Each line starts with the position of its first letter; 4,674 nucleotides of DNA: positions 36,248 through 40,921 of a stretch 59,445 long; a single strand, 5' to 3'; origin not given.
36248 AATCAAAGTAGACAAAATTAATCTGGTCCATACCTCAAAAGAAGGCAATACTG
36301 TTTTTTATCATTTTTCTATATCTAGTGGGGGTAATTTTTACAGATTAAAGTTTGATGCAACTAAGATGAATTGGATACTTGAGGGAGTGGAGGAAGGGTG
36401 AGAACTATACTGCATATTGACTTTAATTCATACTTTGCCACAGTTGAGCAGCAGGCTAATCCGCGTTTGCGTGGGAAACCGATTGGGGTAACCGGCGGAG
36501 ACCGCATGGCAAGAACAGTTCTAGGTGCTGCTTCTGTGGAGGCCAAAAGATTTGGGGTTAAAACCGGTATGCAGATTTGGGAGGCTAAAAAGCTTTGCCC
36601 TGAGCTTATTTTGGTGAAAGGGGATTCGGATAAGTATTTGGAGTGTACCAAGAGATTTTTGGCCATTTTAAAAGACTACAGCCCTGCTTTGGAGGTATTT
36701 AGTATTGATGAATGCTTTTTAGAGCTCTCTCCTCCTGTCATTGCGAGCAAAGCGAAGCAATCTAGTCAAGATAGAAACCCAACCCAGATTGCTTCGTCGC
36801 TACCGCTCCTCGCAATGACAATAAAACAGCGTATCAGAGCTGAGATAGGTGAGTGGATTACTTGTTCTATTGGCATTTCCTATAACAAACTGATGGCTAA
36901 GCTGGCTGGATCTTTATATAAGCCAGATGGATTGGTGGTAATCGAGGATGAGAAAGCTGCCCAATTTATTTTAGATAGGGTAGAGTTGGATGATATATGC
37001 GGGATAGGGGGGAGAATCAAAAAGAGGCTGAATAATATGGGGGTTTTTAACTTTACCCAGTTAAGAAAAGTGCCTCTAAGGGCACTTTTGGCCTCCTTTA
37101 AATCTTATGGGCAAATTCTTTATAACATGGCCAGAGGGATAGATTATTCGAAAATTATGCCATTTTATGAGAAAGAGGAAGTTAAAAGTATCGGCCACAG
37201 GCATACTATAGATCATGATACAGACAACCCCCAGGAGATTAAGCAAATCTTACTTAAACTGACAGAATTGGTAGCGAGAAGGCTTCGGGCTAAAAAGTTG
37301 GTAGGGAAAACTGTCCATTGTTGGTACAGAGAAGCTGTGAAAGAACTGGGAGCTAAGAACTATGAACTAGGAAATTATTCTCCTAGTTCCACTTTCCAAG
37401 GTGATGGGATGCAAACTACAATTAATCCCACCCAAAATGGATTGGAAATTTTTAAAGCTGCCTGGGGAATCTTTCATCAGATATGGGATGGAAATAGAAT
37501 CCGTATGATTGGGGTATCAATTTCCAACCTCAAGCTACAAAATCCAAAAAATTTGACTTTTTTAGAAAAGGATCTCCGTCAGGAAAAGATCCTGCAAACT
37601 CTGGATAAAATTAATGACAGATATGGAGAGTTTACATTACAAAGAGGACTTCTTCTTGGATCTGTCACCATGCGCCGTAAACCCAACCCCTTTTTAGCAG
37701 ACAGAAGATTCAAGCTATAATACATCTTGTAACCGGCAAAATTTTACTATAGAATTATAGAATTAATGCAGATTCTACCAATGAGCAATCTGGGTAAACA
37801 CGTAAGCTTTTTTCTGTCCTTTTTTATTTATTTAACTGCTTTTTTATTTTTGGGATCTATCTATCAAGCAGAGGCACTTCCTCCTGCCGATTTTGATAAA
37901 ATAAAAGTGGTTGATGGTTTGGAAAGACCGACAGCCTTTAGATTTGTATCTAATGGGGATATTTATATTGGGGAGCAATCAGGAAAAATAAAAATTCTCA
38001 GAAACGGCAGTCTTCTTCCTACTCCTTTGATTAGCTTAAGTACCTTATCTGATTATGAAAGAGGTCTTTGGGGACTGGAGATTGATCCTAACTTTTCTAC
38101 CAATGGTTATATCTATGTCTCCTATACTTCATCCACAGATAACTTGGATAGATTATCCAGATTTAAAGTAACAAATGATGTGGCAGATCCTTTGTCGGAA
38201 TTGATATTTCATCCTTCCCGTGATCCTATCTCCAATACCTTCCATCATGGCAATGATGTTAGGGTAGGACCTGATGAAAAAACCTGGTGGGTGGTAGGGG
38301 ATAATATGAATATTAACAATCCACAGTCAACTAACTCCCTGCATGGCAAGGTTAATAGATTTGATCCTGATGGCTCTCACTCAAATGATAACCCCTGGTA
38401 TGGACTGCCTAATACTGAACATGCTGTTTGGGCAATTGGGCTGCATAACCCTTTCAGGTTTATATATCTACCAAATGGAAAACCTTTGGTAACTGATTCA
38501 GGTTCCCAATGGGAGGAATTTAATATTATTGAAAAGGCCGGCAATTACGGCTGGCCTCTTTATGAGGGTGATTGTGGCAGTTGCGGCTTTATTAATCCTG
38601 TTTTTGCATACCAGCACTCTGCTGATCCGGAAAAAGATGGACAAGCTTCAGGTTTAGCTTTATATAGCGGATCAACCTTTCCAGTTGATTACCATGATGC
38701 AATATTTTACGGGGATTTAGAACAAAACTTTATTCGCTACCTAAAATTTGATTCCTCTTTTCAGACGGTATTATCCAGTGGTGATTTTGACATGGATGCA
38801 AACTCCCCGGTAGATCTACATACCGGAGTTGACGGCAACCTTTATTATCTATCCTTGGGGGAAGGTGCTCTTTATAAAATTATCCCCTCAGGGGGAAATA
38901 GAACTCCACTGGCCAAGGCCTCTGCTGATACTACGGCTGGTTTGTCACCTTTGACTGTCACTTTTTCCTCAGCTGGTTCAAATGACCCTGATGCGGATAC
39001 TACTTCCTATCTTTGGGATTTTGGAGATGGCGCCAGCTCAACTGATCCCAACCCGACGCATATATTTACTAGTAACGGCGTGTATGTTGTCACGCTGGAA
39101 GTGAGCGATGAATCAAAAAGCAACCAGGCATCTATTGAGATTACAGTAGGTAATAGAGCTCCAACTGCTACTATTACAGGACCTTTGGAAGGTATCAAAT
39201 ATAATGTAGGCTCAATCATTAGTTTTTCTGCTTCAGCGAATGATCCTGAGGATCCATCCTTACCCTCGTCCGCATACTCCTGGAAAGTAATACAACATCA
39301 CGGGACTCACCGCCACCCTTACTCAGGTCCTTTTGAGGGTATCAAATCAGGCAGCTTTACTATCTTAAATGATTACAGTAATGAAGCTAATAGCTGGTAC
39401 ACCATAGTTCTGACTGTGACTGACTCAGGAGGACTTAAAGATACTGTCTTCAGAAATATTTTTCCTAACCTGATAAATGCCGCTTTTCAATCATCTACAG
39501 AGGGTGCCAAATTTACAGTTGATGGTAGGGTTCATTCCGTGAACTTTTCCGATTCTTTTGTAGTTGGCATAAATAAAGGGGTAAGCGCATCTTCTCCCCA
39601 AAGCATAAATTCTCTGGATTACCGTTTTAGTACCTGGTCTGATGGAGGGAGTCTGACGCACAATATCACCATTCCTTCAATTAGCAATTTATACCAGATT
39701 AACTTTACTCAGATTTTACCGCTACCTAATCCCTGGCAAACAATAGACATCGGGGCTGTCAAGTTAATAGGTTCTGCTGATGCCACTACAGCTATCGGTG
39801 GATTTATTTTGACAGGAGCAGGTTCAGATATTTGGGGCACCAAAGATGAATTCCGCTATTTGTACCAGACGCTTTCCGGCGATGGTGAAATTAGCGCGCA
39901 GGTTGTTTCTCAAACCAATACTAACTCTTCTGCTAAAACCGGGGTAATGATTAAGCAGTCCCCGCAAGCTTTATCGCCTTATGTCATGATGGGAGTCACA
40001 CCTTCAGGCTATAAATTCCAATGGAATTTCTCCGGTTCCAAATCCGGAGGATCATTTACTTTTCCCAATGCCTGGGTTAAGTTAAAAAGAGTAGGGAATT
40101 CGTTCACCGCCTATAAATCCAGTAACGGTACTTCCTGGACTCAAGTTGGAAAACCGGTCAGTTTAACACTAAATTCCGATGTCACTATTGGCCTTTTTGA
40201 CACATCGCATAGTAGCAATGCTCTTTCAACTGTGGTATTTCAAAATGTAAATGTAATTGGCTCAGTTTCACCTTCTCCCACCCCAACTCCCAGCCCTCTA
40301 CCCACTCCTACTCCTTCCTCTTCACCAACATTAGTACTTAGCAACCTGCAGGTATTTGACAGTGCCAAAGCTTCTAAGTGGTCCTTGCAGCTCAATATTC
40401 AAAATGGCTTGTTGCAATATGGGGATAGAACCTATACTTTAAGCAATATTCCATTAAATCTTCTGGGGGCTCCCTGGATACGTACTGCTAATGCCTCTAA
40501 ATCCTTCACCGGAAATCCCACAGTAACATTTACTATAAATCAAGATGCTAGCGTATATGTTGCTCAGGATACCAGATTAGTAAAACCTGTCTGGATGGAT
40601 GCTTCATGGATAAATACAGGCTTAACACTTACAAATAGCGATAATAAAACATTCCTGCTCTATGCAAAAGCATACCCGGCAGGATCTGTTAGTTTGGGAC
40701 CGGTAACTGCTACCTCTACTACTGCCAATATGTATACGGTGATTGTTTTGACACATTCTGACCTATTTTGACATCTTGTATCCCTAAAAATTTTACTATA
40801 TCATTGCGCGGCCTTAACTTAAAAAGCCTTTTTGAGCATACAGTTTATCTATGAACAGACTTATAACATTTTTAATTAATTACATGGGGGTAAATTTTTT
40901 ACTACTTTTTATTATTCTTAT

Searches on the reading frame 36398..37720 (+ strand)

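Call 44: search_protein_families(library=pfam, proteins=[window:36398-37720:+], max_evalue=0.001)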
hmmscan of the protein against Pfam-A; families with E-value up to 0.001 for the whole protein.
window:36398-37720:+ (440 aa): 3 families
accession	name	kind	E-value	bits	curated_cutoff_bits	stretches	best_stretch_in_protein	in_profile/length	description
PF00817.25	IMS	-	4.5e-40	137.4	23.2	1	7-170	1-146/148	impB/mucB/samB family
PF11799.13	IMS_C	-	4.5e-21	75.7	20.7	1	263-386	2-107/109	impB/mucB/samB family C-terminal domain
PF21999.2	IMS_HHH_1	-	1.1e-10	42.2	27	1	199-249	2-53/53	DNA polymerase-iota, thumb domain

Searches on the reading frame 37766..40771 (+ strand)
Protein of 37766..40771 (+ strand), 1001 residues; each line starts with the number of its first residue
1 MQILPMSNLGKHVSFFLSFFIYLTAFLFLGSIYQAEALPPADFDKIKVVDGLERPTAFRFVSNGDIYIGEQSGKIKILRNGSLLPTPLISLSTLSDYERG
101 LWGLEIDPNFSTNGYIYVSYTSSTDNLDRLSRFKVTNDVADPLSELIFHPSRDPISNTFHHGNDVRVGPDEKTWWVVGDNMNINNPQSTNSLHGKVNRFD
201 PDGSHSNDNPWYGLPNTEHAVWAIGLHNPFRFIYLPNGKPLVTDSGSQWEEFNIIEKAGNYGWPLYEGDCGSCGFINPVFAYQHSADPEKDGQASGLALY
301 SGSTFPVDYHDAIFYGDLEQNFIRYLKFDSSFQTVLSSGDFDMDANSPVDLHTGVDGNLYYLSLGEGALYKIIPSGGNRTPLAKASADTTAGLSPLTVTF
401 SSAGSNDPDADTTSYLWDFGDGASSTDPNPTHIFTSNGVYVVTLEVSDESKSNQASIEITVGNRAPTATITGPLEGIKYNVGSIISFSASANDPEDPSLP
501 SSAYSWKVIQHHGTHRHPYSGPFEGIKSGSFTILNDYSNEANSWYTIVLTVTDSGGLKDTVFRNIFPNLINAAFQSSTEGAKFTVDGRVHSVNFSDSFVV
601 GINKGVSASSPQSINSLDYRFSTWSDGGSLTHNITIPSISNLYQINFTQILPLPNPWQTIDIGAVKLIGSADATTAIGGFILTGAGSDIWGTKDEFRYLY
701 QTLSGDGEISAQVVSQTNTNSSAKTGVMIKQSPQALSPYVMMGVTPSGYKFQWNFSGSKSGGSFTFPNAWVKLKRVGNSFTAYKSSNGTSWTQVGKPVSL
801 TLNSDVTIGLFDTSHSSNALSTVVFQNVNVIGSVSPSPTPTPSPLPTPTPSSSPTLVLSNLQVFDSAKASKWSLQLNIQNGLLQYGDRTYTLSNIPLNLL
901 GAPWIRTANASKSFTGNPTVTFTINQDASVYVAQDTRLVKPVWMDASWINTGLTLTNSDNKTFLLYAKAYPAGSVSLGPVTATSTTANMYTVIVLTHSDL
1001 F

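Call 44: search_protein_families(library=pfam, proteins=[window:37766-40771:+], max_evalue=0.001)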
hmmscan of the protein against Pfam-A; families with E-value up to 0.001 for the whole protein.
window:37766-40771:+ (1001 aa): 5 families
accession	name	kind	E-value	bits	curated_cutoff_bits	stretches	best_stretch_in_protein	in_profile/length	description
PF07995.17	GSDH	-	1.2e-39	137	25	1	52-369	1-330/332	Glucose / Sorbosone dehydrogenase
PF18911.6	PKD_4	-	5.9e-21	74.7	27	1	378-460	1-84/85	PKD domain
PF00801.26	PKD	-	5.3e-15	55.6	23.5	1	393-461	12-80/80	PKD domain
PF22352.2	K319L-like_PKD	-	6.9e-07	29.6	27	0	388-461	4-84/84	K319L-like, PKD domain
PF21027.3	Sde0182_C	-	0.00054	20.9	27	0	397-455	1-59/83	Cellulose-binding protein Sde0182, C-terminal domain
